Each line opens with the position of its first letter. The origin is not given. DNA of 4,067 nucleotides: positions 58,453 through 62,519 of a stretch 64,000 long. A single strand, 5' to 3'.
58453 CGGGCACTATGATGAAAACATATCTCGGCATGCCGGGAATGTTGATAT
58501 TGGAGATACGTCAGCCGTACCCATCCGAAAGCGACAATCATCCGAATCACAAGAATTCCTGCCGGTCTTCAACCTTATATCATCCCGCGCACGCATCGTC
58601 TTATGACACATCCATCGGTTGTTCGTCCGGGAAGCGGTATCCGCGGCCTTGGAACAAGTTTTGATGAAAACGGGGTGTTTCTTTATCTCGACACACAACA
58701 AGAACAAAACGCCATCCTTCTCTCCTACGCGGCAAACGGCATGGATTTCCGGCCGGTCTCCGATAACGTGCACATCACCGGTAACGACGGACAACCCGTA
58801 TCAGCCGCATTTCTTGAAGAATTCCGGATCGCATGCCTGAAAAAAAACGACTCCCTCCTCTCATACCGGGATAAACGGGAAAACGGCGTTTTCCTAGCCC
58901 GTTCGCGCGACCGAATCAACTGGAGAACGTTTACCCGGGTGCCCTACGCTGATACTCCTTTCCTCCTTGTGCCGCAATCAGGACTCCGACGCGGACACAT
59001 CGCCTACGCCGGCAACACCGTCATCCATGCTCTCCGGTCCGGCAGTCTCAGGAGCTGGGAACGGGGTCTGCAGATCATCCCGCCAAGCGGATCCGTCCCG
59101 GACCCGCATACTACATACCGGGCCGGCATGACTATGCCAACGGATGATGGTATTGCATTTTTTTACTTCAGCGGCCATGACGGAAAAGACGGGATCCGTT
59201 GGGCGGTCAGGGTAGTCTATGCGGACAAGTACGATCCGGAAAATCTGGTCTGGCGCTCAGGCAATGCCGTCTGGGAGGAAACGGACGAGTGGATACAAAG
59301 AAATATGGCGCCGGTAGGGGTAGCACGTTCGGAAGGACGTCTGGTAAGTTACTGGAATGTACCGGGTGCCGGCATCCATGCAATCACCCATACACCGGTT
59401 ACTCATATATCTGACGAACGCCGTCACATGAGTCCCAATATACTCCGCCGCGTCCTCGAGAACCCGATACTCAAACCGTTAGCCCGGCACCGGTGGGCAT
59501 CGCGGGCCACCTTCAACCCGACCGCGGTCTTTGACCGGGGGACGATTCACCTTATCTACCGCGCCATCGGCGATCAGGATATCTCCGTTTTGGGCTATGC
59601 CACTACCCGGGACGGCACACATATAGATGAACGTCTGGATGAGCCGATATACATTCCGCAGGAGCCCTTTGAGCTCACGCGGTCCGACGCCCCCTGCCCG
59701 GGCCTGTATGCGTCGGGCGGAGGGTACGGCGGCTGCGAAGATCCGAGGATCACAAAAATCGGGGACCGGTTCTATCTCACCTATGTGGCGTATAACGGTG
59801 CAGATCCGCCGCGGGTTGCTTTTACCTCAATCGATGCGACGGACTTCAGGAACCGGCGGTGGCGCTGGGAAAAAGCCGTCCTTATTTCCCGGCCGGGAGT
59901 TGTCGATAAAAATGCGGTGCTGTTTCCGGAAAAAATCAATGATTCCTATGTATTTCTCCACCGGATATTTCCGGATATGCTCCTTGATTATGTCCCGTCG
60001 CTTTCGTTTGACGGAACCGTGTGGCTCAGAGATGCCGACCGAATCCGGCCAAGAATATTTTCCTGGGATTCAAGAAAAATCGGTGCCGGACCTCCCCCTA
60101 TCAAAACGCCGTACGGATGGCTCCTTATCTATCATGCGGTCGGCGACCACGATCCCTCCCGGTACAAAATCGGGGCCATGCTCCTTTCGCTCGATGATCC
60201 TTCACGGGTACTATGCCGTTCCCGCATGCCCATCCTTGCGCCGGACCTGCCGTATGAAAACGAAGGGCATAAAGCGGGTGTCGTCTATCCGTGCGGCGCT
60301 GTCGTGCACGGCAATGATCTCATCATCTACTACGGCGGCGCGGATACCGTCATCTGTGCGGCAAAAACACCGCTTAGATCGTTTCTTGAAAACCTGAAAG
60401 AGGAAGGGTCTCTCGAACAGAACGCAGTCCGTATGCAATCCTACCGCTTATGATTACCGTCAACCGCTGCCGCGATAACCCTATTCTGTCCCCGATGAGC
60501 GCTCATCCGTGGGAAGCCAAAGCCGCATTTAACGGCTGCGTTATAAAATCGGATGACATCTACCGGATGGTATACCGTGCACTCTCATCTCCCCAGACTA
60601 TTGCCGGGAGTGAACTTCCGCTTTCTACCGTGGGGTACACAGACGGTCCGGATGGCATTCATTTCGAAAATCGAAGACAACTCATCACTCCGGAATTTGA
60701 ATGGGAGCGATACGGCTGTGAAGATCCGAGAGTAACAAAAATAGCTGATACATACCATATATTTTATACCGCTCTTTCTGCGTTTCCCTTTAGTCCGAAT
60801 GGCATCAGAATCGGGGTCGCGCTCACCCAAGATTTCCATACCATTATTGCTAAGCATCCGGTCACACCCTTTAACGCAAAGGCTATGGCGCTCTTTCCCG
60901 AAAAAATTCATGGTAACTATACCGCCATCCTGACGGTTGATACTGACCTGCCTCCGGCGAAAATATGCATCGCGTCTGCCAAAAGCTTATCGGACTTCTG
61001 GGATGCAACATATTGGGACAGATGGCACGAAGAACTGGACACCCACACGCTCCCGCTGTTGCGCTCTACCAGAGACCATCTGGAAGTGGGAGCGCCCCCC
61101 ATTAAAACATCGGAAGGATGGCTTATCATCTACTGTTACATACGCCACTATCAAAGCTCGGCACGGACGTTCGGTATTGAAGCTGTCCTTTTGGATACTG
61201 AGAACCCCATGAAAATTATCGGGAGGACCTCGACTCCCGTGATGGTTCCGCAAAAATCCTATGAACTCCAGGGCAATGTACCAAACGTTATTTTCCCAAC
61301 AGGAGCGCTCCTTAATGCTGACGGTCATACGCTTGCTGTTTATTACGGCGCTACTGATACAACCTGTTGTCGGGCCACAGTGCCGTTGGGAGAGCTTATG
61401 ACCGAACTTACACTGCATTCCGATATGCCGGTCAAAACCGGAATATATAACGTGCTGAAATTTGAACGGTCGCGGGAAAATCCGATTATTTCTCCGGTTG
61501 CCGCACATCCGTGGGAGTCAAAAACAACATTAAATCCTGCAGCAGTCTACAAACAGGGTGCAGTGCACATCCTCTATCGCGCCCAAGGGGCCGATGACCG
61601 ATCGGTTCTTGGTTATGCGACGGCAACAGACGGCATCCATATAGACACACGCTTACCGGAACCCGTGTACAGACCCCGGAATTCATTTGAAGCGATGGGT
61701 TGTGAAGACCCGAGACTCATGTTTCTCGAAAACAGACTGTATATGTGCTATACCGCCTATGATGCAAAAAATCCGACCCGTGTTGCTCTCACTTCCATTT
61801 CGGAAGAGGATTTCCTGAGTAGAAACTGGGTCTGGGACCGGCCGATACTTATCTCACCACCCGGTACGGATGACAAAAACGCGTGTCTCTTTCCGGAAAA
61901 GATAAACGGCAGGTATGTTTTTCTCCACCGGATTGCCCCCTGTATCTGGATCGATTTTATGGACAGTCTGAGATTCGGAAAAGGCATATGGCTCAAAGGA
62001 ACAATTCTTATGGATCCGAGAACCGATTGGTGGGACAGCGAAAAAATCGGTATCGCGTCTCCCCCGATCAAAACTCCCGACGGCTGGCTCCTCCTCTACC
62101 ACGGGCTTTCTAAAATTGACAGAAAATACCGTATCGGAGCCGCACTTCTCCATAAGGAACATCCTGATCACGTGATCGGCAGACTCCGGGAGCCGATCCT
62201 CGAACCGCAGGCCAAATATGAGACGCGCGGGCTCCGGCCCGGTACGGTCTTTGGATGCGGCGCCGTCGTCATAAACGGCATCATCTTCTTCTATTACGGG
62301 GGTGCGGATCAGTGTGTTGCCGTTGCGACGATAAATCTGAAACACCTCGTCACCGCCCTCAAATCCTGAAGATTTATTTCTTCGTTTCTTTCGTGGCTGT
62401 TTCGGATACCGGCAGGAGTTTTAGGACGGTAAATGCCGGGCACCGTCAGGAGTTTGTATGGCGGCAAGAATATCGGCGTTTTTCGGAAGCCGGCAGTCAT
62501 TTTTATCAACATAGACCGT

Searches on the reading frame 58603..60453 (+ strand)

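Call 78: search_protein_families(library=pfam, proteins=[window:58603-60453:+], max_evalue=0.001)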
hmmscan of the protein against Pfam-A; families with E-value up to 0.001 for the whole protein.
window:58603-60453:+ (616 aa): 1 family
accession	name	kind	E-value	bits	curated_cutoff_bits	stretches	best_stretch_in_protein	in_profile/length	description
PF04041.19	Glyco_hydro_130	-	1.2e-49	169.5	26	1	299-600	31-320/320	beta-1,4-mannooligosaccharide phosphorylase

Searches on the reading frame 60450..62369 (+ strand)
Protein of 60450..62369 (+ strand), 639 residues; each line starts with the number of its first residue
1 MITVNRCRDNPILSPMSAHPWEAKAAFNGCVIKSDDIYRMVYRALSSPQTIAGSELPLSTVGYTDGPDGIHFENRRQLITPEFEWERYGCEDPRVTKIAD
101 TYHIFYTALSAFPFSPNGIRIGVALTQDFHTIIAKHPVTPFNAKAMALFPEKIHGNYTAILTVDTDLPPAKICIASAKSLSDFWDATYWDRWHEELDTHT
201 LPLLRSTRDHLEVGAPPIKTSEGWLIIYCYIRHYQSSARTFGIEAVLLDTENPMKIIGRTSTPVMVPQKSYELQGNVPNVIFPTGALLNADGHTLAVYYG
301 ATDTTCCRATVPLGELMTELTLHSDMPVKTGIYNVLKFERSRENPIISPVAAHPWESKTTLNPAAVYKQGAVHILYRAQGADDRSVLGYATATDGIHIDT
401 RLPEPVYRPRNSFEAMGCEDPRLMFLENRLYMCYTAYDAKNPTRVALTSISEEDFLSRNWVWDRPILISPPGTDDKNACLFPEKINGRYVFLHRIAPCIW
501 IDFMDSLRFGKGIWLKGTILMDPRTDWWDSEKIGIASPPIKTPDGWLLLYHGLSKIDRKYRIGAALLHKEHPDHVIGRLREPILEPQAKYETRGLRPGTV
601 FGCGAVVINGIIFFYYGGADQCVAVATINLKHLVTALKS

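Call 78: search_protein_families(library=pfam, proteins=[window:60450-62369:+], max_evalue=0.001)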
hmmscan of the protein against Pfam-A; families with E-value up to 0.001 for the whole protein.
window:60450-62369:+ (639 aa): 1 family
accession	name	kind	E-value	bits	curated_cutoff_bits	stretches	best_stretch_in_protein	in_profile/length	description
PF04041.19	Glyco_hydro_130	-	3.7e-97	325.6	26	2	352-638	17-319/320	beta-1,4-mannooligosaccharide phosphorylase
